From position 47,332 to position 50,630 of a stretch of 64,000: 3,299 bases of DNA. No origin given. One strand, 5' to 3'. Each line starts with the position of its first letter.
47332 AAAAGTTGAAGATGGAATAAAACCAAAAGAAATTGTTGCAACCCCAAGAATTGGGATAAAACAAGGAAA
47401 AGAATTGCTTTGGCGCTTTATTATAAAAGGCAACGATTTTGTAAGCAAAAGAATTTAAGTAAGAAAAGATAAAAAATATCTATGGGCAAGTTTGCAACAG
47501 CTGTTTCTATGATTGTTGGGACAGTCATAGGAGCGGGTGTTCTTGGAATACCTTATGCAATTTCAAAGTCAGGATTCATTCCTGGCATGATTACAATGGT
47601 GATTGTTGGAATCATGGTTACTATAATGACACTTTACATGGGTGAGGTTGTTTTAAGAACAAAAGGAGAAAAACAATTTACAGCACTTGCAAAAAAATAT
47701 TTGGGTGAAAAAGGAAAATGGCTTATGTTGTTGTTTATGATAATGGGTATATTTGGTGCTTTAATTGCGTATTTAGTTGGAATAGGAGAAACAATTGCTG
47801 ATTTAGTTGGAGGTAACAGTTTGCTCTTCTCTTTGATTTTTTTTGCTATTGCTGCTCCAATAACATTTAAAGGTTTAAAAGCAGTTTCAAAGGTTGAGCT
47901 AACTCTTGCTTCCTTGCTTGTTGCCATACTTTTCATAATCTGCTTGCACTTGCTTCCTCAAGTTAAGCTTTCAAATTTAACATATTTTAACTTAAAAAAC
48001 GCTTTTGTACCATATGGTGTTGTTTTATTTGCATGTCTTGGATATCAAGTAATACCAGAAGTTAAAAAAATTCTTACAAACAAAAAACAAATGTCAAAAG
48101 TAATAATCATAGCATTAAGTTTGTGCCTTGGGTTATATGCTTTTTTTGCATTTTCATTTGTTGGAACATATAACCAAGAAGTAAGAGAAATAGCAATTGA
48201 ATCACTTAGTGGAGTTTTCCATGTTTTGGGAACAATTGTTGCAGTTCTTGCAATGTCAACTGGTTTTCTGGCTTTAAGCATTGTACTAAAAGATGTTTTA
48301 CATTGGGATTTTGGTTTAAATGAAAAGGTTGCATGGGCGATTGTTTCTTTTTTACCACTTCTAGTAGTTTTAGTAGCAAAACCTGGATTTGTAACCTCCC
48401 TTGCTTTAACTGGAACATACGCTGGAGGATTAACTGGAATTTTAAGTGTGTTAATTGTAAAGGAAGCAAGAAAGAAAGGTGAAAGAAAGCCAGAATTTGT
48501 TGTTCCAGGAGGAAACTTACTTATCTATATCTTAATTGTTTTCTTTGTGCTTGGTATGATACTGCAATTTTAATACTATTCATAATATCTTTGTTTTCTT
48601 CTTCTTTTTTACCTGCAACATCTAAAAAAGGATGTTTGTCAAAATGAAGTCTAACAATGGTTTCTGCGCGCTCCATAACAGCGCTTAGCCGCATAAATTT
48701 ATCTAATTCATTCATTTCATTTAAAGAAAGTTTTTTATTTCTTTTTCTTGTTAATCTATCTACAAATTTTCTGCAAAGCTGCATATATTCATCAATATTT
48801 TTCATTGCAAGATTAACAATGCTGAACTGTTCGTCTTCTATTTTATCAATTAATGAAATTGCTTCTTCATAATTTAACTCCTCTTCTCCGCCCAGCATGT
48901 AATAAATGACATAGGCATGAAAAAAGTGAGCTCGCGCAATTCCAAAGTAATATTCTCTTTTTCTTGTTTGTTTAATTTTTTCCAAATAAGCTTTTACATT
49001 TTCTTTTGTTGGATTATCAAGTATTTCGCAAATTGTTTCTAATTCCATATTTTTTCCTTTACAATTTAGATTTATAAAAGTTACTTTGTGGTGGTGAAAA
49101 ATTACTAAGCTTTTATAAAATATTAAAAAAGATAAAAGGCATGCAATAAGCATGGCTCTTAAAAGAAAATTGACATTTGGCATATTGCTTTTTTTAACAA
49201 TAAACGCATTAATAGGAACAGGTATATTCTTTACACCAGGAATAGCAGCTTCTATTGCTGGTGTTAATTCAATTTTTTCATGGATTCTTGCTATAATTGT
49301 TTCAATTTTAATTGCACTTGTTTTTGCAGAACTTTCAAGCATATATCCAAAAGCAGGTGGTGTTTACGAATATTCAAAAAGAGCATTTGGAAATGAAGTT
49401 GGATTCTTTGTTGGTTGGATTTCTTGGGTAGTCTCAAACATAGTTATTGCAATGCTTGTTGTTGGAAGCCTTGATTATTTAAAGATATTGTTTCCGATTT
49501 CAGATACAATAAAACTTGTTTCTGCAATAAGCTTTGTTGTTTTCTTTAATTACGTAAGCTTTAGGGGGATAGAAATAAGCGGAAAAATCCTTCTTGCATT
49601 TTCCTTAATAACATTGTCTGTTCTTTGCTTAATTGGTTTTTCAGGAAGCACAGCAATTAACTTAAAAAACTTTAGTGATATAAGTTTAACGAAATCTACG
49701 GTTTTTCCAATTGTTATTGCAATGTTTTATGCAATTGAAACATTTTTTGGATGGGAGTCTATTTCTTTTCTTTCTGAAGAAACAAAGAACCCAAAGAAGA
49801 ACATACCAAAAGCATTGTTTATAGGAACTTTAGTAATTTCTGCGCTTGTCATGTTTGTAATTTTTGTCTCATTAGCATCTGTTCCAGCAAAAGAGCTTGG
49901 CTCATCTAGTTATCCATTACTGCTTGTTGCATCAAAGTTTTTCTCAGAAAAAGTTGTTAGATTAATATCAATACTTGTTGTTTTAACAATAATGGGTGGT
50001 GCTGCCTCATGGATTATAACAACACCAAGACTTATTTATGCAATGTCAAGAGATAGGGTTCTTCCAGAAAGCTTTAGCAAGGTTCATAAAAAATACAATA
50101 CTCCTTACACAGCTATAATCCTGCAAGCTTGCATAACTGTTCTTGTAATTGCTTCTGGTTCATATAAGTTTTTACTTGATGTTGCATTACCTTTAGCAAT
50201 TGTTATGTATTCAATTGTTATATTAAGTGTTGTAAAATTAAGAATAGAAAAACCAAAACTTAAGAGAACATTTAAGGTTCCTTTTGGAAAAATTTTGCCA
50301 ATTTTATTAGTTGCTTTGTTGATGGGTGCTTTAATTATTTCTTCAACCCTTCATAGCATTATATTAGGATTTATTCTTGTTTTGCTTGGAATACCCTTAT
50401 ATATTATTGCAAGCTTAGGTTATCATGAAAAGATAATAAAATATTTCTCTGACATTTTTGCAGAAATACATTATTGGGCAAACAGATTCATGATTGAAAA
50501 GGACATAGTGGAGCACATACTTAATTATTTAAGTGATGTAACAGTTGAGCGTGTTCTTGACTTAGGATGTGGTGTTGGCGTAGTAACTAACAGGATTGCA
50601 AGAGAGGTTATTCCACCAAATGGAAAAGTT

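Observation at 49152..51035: Fusion of an APC-family permease to a class-I SAM-dependent methyltransferase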

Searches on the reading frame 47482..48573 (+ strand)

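Call 3: search_protein_families(library=pfam, proteins=[window:47482-48573:+], max_evalue=0.01)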
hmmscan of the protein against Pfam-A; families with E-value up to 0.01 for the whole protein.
window:47482-48573:+ (363 aa): 5 families
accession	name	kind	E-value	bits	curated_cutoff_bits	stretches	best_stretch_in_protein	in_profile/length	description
PF03222.19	Trp_Tyr_perm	-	3.8e-38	132.1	22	1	3-361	4-392/393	Tryptophan/tyrosine permease family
PF01490.24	Aa_trans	-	8.3e-21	74.6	25.6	1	5-269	6-292/410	Transmembrane amino acid transporter protein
PF13520.12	AA_permease_2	-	1.6e-07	31.1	27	1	4-267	3-284/427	Amino acid permease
PF03845.19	Spore_permease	-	3.3e-06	26.6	23.4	1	6-237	6-241/321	Spore germination protein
PF00324.27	AA_permease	-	8.3e-05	21.9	24.6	1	8-201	3-188/470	Amino acid permease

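Call 4: search_protein_families(library=ncbifam, proteins=[window:47482-48573:+], max_evalue=0.01)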
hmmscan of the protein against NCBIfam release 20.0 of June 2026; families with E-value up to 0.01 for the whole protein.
window:47482-48573:+ (363 aa): 4 families
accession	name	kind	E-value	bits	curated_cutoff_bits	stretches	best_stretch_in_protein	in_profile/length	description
TIGR00837.1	araaP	subfamily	3.6e-34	118.7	350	1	8-354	3-380/381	aromatic amino acid transporter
NF011711.0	PRK15132.1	equivalog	2.1e-17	63.3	482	1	7-355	8-384/403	tyrosine transporter TyrP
TIGR00814.1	stp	subfamily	2.5e-09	36.7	525.8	1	10-264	11-298/397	serine/threonine transporter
TIGR00912.1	2A0309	subfamily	5.6e-06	26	139.55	1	8-230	9-235/357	endospore germination permease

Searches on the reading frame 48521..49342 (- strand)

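Call 3: search_protein_families(library=pfam, proteins=[window:48521-49342:-], max_evalue=0.01)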
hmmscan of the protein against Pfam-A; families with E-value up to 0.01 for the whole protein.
window:48521-49342:- (273 aa): 1 family
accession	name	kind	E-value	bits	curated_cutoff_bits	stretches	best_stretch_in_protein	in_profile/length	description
PF14434.11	Imm6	-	0.0012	19.1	25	1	95-168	39-109/121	Immunity protein Imm6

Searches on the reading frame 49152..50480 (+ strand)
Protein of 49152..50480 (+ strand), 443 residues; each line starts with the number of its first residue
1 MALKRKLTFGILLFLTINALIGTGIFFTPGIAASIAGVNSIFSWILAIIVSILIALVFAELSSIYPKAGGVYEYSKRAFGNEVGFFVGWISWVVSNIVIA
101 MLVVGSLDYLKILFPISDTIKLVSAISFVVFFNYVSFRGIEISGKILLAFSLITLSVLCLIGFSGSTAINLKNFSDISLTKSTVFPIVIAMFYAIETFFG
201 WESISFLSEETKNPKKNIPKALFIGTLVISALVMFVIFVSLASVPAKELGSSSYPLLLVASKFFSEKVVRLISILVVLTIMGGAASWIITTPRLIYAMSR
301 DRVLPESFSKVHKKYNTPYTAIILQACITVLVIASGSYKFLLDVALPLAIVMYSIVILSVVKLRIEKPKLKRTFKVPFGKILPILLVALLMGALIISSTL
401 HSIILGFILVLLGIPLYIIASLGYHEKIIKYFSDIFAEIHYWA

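Call 46: search_solved_structures(query=window:49152-50480:+, max_evalue=1e-30, show_alignments=1)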
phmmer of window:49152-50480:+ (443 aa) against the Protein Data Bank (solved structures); distinct sequences matched with E-value up to 1e-30: 5.
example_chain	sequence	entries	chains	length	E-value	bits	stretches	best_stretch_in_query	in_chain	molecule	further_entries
9h76_A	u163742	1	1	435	6.3e-42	147.7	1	13-421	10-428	Putative amino acid/polyamine transport protein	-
6f2g_A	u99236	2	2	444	6.5e-42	147.6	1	13-421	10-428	Putative amino acid/polyamine transport protein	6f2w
7ccs_B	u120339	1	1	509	2.7e-35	125.9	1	3-436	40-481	Consensus mutated Anionic Amino Acid Transporter Light Chain, Xc- System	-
7p9u_B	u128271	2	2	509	8.1e-33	117.7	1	2-420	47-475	Cystine/glutamate transporter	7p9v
7epz_B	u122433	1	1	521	8.8e-33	117.6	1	2-420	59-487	Cystine/glutamate transporter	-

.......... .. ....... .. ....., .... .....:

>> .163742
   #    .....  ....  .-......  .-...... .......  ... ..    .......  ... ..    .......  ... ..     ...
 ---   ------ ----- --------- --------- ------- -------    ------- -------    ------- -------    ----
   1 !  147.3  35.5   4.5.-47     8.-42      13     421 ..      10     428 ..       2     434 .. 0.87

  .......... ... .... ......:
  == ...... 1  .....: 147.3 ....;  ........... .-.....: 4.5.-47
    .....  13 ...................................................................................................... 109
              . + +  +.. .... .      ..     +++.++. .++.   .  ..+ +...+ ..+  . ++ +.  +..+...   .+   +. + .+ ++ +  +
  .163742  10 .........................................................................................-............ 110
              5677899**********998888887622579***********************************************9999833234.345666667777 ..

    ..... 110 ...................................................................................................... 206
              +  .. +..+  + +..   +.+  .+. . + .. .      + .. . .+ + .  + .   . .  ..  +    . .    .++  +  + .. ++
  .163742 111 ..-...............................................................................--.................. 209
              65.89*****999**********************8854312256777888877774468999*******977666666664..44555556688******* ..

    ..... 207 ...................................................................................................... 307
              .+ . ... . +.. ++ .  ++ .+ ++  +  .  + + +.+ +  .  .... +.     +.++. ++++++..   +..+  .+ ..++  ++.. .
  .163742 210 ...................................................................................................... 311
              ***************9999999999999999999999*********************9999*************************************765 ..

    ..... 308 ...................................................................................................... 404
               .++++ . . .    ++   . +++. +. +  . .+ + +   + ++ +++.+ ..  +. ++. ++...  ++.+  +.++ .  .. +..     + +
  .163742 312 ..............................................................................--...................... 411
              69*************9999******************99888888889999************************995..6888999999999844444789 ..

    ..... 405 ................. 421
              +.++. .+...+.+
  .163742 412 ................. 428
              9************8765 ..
